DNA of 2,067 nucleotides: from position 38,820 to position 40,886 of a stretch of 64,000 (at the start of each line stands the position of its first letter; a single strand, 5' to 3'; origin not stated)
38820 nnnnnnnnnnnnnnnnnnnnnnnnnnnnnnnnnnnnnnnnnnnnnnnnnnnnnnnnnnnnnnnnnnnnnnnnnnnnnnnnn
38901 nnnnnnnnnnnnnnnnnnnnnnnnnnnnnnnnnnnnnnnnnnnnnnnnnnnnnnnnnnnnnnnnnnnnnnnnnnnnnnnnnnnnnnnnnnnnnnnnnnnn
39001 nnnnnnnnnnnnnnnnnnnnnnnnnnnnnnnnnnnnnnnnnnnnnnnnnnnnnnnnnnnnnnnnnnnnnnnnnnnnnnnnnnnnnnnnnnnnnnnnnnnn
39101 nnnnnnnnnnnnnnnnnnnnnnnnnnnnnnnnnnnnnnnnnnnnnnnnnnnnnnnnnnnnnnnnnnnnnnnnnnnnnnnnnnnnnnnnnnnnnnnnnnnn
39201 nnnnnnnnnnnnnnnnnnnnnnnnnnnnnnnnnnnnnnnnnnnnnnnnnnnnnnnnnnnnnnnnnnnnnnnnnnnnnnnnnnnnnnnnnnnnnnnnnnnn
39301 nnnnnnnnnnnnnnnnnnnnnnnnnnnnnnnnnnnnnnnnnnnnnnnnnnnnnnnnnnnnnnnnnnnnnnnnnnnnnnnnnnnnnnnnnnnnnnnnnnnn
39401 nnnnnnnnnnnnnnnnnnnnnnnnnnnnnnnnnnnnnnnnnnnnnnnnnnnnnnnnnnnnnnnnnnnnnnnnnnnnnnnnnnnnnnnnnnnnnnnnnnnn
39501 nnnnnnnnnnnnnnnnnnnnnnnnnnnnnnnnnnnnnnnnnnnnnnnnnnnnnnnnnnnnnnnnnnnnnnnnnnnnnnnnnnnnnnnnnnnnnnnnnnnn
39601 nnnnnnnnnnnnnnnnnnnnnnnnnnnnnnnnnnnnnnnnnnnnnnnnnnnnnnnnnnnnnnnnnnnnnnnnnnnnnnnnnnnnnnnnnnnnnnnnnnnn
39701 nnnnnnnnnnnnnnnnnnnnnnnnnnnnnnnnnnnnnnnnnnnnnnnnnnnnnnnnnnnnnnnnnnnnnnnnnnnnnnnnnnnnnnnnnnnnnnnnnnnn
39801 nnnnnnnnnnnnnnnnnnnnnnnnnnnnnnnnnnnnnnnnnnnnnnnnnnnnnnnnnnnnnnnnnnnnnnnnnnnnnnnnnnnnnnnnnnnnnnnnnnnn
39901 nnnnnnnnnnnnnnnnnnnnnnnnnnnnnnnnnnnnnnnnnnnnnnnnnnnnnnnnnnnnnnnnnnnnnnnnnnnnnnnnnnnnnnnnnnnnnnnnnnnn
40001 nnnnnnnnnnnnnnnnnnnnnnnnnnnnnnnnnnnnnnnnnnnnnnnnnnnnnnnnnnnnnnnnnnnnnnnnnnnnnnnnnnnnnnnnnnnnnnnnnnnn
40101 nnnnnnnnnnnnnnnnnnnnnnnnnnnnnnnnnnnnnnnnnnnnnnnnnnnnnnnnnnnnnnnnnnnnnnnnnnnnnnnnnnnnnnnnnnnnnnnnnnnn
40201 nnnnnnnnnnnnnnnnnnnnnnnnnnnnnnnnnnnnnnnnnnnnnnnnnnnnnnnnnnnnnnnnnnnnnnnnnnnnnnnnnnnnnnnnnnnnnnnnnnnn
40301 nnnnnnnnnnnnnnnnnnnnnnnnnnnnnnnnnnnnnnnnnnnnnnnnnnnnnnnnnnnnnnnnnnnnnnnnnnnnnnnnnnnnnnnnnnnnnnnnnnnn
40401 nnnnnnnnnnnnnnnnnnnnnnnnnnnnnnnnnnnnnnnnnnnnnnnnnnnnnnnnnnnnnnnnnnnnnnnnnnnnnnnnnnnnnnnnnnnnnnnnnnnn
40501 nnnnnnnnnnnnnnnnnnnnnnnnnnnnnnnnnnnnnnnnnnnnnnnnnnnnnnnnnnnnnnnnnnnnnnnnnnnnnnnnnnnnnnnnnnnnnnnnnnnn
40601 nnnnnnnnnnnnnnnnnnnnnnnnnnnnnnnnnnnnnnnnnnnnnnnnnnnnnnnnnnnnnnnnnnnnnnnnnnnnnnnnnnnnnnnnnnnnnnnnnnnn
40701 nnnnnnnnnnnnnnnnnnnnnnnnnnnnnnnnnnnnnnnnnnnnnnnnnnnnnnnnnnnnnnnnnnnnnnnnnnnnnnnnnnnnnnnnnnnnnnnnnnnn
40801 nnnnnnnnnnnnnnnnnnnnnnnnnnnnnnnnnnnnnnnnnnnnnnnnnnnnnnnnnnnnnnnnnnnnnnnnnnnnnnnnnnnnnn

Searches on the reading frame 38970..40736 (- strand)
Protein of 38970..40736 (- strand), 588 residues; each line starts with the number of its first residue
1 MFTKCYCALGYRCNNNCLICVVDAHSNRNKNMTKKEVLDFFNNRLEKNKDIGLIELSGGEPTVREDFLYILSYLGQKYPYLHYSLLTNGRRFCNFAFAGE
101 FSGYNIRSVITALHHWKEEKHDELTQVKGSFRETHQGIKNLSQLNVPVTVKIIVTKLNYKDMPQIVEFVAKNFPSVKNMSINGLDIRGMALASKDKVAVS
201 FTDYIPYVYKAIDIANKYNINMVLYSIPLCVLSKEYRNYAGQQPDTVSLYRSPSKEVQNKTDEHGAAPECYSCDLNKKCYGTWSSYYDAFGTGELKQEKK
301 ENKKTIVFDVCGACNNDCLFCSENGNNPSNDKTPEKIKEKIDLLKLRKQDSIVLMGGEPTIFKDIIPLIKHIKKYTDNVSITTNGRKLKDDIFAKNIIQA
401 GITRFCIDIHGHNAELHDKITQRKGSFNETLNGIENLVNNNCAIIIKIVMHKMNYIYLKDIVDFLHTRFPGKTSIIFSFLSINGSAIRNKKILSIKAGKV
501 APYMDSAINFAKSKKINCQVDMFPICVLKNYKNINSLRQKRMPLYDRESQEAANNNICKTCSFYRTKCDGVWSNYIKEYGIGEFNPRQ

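Call 3: search_protein_families(library=ncbifam, proteins=[window:38970-40736:-], max_evalue=0.01)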
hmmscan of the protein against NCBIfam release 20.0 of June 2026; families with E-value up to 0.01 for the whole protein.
window:38970-40736:- (588 aa): 54 families (the best 25 are shown)
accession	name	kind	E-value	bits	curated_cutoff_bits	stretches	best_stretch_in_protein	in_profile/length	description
TIGR03977.1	rSAM_pair_HxsC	equivalog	8e-90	300.6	267.9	2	11-285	33-291/292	His-Xaa-Ser system radical SAM maturase HxsC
NF038332.1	rSAM_rare_HxsC4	exception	8.7e-55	186.2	500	3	303-489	13-203/335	radical SAM protein HxsC4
TIGR02668.1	moaA_archaeal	equivalog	2.5e-40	138.3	325.25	2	309-470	15-178/303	GTP 3',8-cyclase MoaA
NF001199.0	PRK00164.2-1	equivalog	4.1e-38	131.3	231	2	309-479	17-184/308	GTP 3',8-cyclase MoaA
NF045646.2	rSAM_Se_TrsS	equivalog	4.3e-35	121.1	490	2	11-192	94-274/441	radical SAM (seleno)protein TrsS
NF050035.1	rSAM_WgK_link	exception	5.1e-35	121.1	650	2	9-220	15-218/367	radical SAM/SPASM peptide maturase WgkB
TIGR04250.1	SCM_rSAM_ScmE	equivalog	2.3e-34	118.9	400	2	11-222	11-217/358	SynChlorMet cassette radical SAM/SPASM protein ScmE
TIGR04545.1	rSAM_ahbD_hemeb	equivalog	1e-33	117.2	500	2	306-532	2-222/339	heme b synthase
TIGR04054.1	rSAM_NirJ1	equivalog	1.2e-33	116.3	650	2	290-510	22-243/387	putative heme d1 biosynthesis radical SAM protein NirJ1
TIGR04051.1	rSAM_NirJ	equivalog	1.2e-30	106.7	515.45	2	306-491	4-187/354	heme d1 biosynthesis radical SAM protein NirJ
TIGR04546.1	rSAM_ahbC_deAc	equivalog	2.4e-29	102.3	650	2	295-468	30-203/390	12,18-didecarboxysiroheme deacetylase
TIGR02666.1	moaA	equivalog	4e-29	101.6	284.05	2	310-467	16-182/336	GTP 3',8-cyclase MoaA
TIGR04053.2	TIGR04053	equivalog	4.9e-29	101.7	395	2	304-506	8-212/366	TIGR04053 family radical SAM/SPASM domain-containing protein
TIGR04251.1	SCM_rSAM_ScmF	equivalog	8.4e-29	101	400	2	5-169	6-169/353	SynChlorMet cassette radical SAM/SPASM protein ScmF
TIGR04055.1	rSAM_NirJ2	equivalog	6.6e-28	98.2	500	2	308-488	4-182/326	putative heme d1 biosynthesis radical SAM protein NirJ2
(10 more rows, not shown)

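Call 4: search_protein_families(library=pfam, proteins=[window:38970-40736:-], max_evalue=0.01)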
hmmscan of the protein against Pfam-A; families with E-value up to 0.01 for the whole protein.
window:38970-40736:- (588 aa): 3 families
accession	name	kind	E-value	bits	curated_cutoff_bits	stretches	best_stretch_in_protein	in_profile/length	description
PF04055.27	Radical_SAM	-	2.4e-41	142.1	29.5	2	312-465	5-166/166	Radical SAM superfamily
PF13353.11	Fer4_12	-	2.1e-08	35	22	1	313-394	14-100/137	4Fe-4S single cluster domain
PF17888.7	Carm_PH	-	0.0013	19.5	26.4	0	464-517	30-82/94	Carmil pleckstrin homology domain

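Call 19: find_homologous_proteins(query=window:38973-40736:-, max_evalue=1e-10)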
Query window:38973-40736:- (588 aa): 421 proteins with E <= 1e-10 among 8000 candidates; the best 120 are listed.
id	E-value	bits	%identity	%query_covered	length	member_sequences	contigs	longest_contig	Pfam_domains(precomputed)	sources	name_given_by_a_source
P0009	0.0e+0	1357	100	100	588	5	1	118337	PF04055.28,PF13353.12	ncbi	-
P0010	1.6e-273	927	67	100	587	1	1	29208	PF04055.28,PF13353.12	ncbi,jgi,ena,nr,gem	ncbi:MAG: hypothetical protein DRN66_00570 [Candidatus Nanohalarchaeota archaeon]|nr:MAG: hypothetic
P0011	1.9e-260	883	66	100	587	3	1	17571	PF04055.28,PF13353.12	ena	-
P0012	4.0e-225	767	59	100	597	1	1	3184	PF04055.28,PF13353.12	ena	-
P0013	2.6e-219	748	56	100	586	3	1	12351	PF04055.28,PF13353.12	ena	-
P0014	3.8e-152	526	43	99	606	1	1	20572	PF04055.28,PF13353.12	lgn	-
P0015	2.2e-149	517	41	99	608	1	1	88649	PF04055.28,PF13353.12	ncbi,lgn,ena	-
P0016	2.6e-145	503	39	100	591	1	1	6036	PF04055.28,PF13353.12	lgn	-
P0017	8.4e-142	492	40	99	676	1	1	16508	PF04055.28,PF13353.12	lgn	-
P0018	4.5e-141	489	54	65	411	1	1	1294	PF04055.28,PF13353.12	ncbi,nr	ncbi:MAG: radical SAM protein, partial [Candidatus Aenigmarchaeota archaeon]|nr:radical SAM protein 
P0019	5.9e-137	476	40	99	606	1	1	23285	PF04055.28,PF13353.12,PF19238.6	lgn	-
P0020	7.5e-76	274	25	89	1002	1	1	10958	PF04055.28,PF13353.12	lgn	-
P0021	1.6e-59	220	30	91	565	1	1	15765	PF04055.28,PF13353.12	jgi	-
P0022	2.2e-59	220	29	99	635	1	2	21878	PF04055.28,PF13353.12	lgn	-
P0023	5.5e-58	215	30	79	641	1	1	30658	PF04055.28,PF13353.12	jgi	-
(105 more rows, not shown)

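Call 20: find_encoding_contigs(protein=P0015, flank=5000, max_places=2)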
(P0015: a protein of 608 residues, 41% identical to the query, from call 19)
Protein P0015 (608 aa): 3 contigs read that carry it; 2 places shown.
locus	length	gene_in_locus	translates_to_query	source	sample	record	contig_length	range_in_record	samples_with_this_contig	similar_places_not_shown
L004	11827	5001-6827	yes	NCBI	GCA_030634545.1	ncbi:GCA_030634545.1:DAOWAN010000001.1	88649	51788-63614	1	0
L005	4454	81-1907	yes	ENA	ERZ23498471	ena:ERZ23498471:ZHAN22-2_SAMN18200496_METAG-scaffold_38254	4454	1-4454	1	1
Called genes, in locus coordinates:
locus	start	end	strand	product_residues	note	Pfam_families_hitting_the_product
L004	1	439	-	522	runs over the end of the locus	PF13231:PMT_2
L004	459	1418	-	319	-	PF04055:Radical_SAM, PF13353:Fer4_12 (weak)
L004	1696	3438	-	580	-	PF13231:PMT_2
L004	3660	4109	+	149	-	PF27806:HxsD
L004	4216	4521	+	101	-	-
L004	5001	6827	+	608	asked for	PF04055:Radical_SAM, PF13353:Fer4_12 (faint), PF04055:Radical_SAM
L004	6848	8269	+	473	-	PF04055:Radical_SAM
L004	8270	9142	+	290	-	-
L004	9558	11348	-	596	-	-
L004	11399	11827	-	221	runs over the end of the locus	-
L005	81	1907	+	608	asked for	PF04055:Radical_SAM, PF13353:Fer4_12 (faint), PF04055:Radical_SAM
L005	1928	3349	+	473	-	PF04055:Radical_SAM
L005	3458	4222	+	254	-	-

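Call 21: find_encoding_contigs(protein=P0014, flank=5000, max_places=2)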
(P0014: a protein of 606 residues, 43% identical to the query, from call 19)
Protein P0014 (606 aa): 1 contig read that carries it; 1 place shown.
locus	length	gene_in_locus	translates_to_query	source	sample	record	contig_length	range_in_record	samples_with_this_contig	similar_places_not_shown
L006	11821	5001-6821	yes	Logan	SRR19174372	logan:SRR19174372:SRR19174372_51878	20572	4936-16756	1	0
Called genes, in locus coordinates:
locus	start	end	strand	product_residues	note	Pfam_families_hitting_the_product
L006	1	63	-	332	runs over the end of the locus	PF01136:Peptidase_U32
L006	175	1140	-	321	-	-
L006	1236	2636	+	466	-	PF04055:Radical_SAM, PF13353:Fer4_12 (faint)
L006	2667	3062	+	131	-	PF27806:HxsD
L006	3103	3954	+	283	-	PF04467:DUF483 (weak)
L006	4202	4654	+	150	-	PF27806:HxsD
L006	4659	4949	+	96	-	-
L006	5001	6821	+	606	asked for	PF04055:Radical_SAM, PF13353:Fer4_12 (faint), PF04055:Radical_SAM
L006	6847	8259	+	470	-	PF04055:Radical_SAM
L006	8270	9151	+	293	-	-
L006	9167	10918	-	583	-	-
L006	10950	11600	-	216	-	-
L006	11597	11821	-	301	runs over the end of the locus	-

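Call 22: find_encoding_contigs(protein=P0019, flank=5000, max_places=2)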
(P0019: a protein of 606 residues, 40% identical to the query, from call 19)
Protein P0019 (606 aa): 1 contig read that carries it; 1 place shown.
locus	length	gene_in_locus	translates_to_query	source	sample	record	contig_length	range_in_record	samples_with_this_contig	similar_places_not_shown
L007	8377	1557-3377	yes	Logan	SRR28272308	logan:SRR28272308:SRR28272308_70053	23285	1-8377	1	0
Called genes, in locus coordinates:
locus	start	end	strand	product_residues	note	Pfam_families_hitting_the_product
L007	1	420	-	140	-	?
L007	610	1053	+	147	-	PF27806:HxsD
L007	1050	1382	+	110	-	-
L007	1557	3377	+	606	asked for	PF04055:Radical_SAM, PF13353:Fer4_12 (faint), PF19238:Radical_SAM_2 (faint), PF04055:Radical_SAM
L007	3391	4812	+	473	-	PF13353:Fer4_12 (weak), PF04055:Radical_SAM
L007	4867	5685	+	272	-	-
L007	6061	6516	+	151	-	-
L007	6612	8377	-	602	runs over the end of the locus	-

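Call 27: find_related_loci(query=A2, collection=genome_contigs, flank=6000)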
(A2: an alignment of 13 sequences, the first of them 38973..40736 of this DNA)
Query A2 (588 aa) in genome_contigs; peptide patterns used: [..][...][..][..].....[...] (x = any residue, [..] = any of these).
587 stretches matched a pattern; 381 encode a relative of the query (tblastn E <= 1e-3); the best 80 are kept; 74 distinct loci.
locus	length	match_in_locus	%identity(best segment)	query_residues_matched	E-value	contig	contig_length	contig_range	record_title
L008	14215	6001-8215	67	1-586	0e+0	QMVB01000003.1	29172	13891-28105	MAG: Candidatus Nanohalarchaeota archaeon isolate B49_G9 B49_Guay9_scaffold_00560, whole genome shotgun sequence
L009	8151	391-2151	67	1-587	0e+0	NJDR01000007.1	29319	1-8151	MAG: Candidatus Aenigmarchaeota archaeon ex4484_52 ex4484_52_scaffold_1455_length_29319__count_4581, whole genome shotgu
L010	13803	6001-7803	41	3-584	1e-154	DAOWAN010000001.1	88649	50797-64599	MAG TPA_asm: Candidatus Nanohalarchaeota archaeon isolate CSMAG_1836 CSMAG_1836_k141_1949709_length_88649_cov_12.4976, w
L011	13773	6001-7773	29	11-588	3e-68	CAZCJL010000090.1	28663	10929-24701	MAG TPA_asm: uncultured Cytophagia bacterium isolate SRP141376_co4_213 genome assembly, contig: NODE_2985_length_28663_c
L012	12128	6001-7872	29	9-588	8e-63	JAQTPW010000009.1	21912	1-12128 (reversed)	MAG: Candidatus Paceibacterota bacterium isolate STB_125 NODE_5307_length_21912_cov_3.909341_Sandtown_B, whole genome sh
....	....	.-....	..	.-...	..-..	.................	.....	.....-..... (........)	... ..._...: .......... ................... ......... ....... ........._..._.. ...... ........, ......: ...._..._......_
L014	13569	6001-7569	30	9-586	1e-58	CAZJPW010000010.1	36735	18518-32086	MAG TPA_asm: uncultured Candidatus Saccharibacteria bacterium isolate binchicken_co330_86 genome assembly, contig: NODE_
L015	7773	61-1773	29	45-580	3e-55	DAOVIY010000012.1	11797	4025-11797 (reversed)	MAG TPA_asm: bacterium isolate CSMAG_1379 CSMAG_1379_k141_2487628_length_11797_cov_14.0000, whole genome shotgun sequenc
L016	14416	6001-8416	26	4-586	8e-54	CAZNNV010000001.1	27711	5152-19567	MAG TPA_asm: uncultured Candidatus Saccharibacteria bacterium isolate SRP050083_co1_313 genome assembly, contig: NODE_61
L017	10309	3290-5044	27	6-584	9e-52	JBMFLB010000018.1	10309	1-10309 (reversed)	MAG: Minisyncoccia bacterium isolate KM4336-38 NODE_18_length_10309_cov_3.107213, whole genome shotgun sequence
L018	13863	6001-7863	26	13-586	2e-51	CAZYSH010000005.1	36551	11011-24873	MAG TPA_asm: uncultured Candidatus Saccharibacteria bacterium isolate binchicken_co330_129 genome assembly, contig: NODE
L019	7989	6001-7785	26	10-586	9e-50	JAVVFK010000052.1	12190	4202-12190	MAG: Elusimicrobiales bacterium isolate TamC13-45 NODE_52_length_12190_cov_3.820606, whole genome shotgun sequence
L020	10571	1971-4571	35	8-586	5e-48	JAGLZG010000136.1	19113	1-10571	MAG: Nanoarchaeota archaeon isolate RS_13_58 ZL320.bin.58.fa_136, whole genome shotgun sequence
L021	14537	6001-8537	25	9-586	1e-47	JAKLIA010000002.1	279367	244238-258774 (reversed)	MAG: Patescibacteria group bacterium isolate RA.bin76 RA.bin76_2, whole genome shotgun sequence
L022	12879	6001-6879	34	4-585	2e-43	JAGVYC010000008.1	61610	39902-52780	Candidatus Woesearchaeota archaeon isolate RIFCSPLOWO2_01_FULL_Archaea_34_35 rifcsplowo2_01_scaffold_1855, whole genome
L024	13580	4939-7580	36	9-586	2e-75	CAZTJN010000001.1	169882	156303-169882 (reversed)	MAG TPA_asm: uncultured archaeon isolate binchicken_co184_466 genome assembly, contig: NODE_30_length_169882_cov_23.7840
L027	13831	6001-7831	32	9-586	2e-64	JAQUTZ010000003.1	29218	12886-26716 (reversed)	MAG: Candidatus Paceibacterota bacterium isolate STD2_131 NODE_5594_length_29218_cov_28.404730_Sandtown_D2, whole genome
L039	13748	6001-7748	31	4-586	3e-59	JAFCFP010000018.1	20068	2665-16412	MAG: Candidatus Iainarchaeum archaeon isolate Meg22_1618_Bin_64 Meg22_1618_Bin_64_scaffold_3294, whole genome shotgun se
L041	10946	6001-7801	27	13-588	1e-63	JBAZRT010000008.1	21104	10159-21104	MAG: Parcubacteria group bacterium isolate SO_2017_GW1_154 NODE_9785_length_21104_cov_1.043142_OW334_2017, whole genome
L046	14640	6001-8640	29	10-586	1e-56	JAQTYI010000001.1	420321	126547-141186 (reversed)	MAG: Candidatus Portnoybacteria bacterium isolate STC_33 NODE_23_length_420321_cov_6.434135_Sandtown_C, whole genome sho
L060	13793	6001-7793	28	11-586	7e-38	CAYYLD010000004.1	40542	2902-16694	MAG TPA_asm: uncultured Candidatus Saccharibacteria bacterium isolate binchicken_co89_41 genome assembly, contig: NODE_1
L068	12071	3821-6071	28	9-586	5e-27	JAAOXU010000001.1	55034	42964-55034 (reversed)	MAG: Candidatus Altiarchaeota archaeon isolate DPANNHV_H2.bin.121 k83_29210, whole genome shotgun sequence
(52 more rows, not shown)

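Call 33: find_encoding_contigs(protein=P0009, flank=1000, max_places=2)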
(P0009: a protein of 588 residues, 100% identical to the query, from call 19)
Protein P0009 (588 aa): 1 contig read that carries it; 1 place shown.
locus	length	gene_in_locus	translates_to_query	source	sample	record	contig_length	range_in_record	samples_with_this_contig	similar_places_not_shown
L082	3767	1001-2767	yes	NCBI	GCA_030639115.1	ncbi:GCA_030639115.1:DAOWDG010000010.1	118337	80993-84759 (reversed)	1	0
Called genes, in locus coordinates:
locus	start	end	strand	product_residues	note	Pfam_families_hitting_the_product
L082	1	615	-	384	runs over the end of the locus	PF00108:Thiolase_N, PF00109:ketoacyl-synt (weak), PF22691:Thiolase_C_1, PF02803:Thiolase_C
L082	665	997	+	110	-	-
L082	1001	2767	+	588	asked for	PF04055:Radical_SAM, PF13353:Fer4_12 (faint), PF04055:Radical_SAM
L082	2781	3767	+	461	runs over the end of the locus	PF13353:Fer4_12 (weak), PF04055:Radical_SAM, PF13186:SPASM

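Call 40: search_protein_families(library=pfam, proteins=[L024:2804-3892:+, L046:9331-10554:+, L004:3660-4106:+, L004:8270-9139:+, L004:6848-8266:+, L027:800-2320:+], max_evalue=0.01)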
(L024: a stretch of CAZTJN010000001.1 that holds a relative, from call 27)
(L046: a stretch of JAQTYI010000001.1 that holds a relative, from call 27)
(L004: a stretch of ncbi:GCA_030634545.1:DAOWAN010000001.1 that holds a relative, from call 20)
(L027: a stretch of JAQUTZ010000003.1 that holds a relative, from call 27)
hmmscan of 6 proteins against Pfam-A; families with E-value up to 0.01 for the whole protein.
L024:2804-3892:+ (363 aa): 3 families
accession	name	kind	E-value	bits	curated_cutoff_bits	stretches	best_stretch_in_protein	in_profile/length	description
PF06819.16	Arc_PepC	-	4e-10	40.3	23.4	1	231-326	8-105/110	Archaeal Peptidase A24 C-terminal Domain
PF01478.23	Peptidase_A24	-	3e-06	28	26.5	1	7-117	2-89/104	Type IV leader peptidase family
PF06847.16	Arc_PepC_II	-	0.0068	17.4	29.9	0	308-352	47-90/93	Archaeal Peptidase A24 C-terminus Type II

L046:9331-10554:+ (408 aa): 1 family
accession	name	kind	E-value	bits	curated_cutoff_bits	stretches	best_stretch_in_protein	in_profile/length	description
PF01478.23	Peptidase_A24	-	0.0073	17.2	26.5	0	13-147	3-97/104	Type IV leader peptidase family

L004:3660-4106:+ (149 aa): 0 families

L004:8270-9139:+ (290 aa): 0 families

L004:6848-8266:+ (473 aa): 2 families
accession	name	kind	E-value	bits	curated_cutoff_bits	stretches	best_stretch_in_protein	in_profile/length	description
PF04055.27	Radical_SAM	-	1.4e-15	58.3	29.5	1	91-240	1-144/166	Radical SAM superfamily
PF13353.11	Fer4_12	-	0.0016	19.2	22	1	94-172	12-88/137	4Fe-4S single cluster domain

L027:800-2320:+ (507 aa): 0 families

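Call 54: search_protein_families(library=ncbifam, proteins=[L004:4216-4518:+, L039:7722-8174:+, L041:2726-3121:+, L060:1018-1341:+, L068:1572-2048:+, L004:3660-4106:+, L024:2804-3892:+], max_evalue=1)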
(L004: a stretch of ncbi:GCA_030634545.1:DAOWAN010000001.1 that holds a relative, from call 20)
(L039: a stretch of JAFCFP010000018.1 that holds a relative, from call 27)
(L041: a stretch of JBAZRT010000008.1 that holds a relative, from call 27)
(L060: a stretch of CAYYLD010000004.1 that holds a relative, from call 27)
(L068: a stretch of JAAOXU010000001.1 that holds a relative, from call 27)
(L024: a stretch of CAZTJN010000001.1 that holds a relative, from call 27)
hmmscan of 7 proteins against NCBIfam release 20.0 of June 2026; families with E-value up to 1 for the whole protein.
L004:4216-4518:+ (101 aa): 0 families

L039:7722-8174:+ (151 aa): 5 families
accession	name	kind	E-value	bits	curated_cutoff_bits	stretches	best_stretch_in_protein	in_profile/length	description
NF038313.3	HisXaaSer_A4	exception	3.4e-11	43.9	55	2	23-123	3-86/93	His-Xaa-Ser repeat protein HxsA4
NF038309.1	HisXaaSer_A3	equivalog_domain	8.7e-10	38.3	65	1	22-69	2-48/81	His-Xaa-Ser repeat protein HxsA3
NF038296.1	HisXaaSer_A2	equivalog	0.00076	20.4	48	0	122-142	75-95/96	His-Xaa-Ser repeat protein HxsA2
NF047873.1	ZrgA_Zn_trans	equivalog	0.012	15.2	185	1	68-139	91-161/213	zinc uptake protein ZrgA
NF041345.1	XopF1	subfamily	0.26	9.5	800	1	86-136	64-106/668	type III secretion system effector XopF1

L041:2726-3121:+ (132 aa): 10 families
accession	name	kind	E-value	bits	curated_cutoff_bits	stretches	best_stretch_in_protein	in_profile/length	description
NF038313.3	HisXaaSer_A4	exception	8.6e-23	81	55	1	33-129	2-91/93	His-Xaa-Ser repeat protein HxsA4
NF038309.1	HisXaaSer_A3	equivalog_domain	1.3e-11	44.2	65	1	33-119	2-80/81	His-Xaa-Ser repeat protein HxsA3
NF038329.2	gly_rich_SclB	equivalog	2.1e-05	23.6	325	1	21-118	77-161/442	LPXTG-anchored collagen-like adhesin Scl2/SclB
NF038330.1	adhesin_SclA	exception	0.00044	20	400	1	85-118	122-155/405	LPXTG-anchored collagen-like adhesin Scl1/SclA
NF046116.1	adhesin_Lcl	equivalog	0.0048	15.5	500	1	83-118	69-104/431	collagen-like adhesin Lcl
NF003153.0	PRK04115.1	equivalog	0.017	15.2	114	1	24-55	11-42/138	hypothetical protein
NF007497.0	PRK10090.1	equivalog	0.14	10.9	500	1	25-61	71-105/480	aldehyde dehydrogenase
NF045816.1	PentlenlactSyn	equivalog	0.15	10.8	700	1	16-66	181-230/396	pentalenolactone synthase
NF008991.0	PRK12334.2-3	equivalog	0.2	11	696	1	56-113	291-351/454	nucleoside triphosphate pyrophosphohydrolase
NF038296.1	HisXaaSer_A2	equivalog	0.25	12.4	48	1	71-105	62-94/96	His-Xaa-Ser repeat protein HxsA2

L060:1018-1341:+ (108 aa): 4 families
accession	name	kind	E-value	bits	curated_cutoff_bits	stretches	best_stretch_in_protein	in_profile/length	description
NF038313.3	HisXaaSer_A4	exception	2.9e-18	66.5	55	1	7-107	1-92/93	His-Xaa-Ser repeat protein HxsA4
NF038309.1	HisXaaSer_A3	equivalog_domain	3.4e-14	52.4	65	1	8-94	2-80/81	His-Xaa-Ser repeat protein HxsA3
NF038296.1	HisXaaSer_A2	equivalog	0.0075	17.3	48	0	87-107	74-94/96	His-Xaa-Ser repeat protein HxsA2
NF041345.1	XopF1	subfamily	0.1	10.8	800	1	56-98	62-104/668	type III secretion system effector XopF1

L068:1572-2048:+ (159 aa): 5 families
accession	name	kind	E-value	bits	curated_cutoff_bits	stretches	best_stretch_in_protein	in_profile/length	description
NF038313.3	HisXaaSer_A4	exception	5e-13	49.8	55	2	34-122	5-92/93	His-Xaa-Ser repeat protein HxsA4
NF038309.1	HisXaaSer_A3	equivalog_domain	2.9e-06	27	65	0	37-125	7-81/81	His-Xaa-Ser repeat protein HxsA3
NF047873.1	ZrgA_Zn_trans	equivalog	0.14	11.8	185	1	82-144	98-158/213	zinc uptake protein ZrgA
NF041345.1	XopF1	subfamily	0.7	8.1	800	1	72-141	48-117/668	type III secretion system effector XopF1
NF006362.0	PRK08581.1-4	equivalog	0.92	8.4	620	0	66-146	71-155/541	amidase domain-containing protein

L004:3660-4106:+ (149 aa): 2 families
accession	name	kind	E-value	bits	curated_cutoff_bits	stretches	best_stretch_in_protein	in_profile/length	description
TIGR03976.1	chp_LLNDYxLRE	equivalog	3.4e-10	40.1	50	1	27-113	2-86/90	His-Xaa-Ser system protein HxsD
NF038315.1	HxsD_rel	equivalog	0.0034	17.6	41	1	24-70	1-48/62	HxsD-like protein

L024:2804-3892:+ (363 aa): 1 family
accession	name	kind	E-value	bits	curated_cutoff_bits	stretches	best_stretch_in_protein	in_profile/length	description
NF005165.0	PRK06638.1-5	equivalog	0.16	10.9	192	1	87-167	50-127/282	NADH-quinone oxidoreductase subunit J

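Call 59: search_protein_families(library=pfam, proteins=[L004:9558-11369:-], max_evalue=0.1)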
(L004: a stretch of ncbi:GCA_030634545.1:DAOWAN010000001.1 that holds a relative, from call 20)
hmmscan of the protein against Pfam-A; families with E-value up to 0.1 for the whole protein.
L004:9558-11369:- (603 aa): 1 family
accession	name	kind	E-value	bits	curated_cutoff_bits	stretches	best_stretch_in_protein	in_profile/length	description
PF07195.17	FliD_C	-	0.026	14.4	25.4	1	244-329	117-201/236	Flagellar hook-associated protein 2 C-terminus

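Call 60: search_protein_families(library=padloc, proteins=[window:38973-40736:-], max_evalue=0.01)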
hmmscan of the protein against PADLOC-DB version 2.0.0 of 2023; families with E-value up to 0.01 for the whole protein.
window:38973-40736:- (588 aa): 3 families
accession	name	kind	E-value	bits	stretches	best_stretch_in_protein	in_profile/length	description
PDLC02903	pVip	-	5e-22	76.6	2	306-486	2-178/257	Viperins not associated with kinases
PDLC02904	pVip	-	1.6e-19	68.5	2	306-475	5-172/262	Viperins associated with kinases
PDLC02905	pVip-kinase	-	2.5e-05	21.7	1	305-485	183-369/474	Viperin-kinase fusion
